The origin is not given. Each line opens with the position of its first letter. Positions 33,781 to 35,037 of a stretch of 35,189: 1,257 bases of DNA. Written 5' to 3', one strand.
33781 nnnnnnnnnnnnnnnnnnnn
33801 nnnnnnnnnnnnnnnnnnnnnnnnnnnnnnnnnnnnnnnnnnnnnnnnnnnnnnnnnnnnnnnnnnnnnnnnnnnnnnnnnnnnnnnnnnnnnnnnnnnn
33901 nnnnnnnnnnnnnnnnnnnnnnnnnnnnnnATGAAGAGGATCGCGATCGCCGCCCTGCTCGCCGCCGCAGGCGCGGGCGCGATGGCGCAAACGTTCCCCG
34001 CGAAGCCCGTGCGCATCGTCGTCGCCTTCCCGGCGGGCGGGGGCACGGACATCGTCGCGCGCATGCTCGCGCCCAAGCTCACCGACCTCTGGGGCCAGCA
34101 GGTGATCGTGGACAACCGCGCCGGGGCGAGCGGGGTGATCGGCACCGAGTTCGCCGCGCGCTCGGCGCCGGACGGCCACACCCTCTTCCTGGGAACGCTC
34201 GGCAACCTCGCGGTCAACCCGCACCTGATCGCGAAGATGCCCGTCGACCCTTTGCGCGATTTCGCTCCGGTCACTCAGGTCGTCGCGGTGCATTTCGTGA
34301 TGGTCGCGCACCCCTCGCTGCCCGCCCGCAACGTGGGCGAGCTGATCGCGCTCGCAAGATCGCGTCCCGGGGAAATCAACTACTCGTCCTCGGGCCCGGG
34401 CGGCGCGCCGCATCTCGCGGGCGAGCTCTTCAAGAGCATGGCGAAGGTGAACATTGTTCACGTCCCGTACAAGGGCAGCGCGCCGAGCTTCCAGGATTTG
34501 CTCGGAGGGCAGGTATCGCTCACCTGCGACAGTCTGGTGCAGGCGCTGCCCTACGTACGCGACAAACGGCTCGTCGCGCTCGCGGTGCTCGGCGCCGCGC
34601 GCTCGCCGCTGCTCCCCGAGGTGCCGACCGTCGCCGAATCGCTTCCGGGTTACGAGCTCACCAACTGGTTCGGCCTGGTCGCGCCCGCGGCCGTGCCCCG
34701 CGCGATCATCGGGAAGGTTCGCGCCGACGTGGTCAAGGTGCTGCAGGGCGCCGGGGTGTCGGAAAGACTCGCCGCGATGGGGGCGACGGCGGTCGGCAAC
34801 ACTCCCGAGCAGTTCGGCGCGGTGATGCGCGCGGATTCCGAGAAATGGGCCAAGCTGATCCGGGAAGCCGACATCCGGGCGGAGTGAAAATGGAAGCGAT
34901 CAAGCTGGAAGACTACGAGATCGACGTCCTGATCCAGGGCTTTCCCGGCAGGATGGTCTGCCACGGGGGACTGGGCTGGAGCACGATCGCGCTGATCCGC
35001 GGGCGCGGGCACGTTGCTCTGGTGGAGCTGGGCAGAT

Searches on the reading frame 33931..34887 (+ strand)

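Call 6: search_protein_families(library=ncbifam, proteins=[window:33931-34887:+], max_evalue=0.01)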
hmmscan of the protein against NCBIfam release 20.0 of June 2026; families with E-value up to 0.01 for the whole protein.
window:33931-34887:+ (318 aa): 0 families

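Call 52: search_protein_families(library=pfam, proteins=[window:33931-34887:+], max_evalue=0.0001)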
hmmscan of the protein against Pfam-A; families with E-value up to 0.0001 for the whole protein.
window:33931-34887:+ (318 aa): 1 family
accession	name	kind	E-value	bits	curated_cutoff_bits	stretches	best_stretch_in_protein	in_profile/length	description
PF03401.19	TctC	-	1.5e-63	215.4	27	1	42-313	1-272/274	Tripartite tricarboxylate transporter family receptor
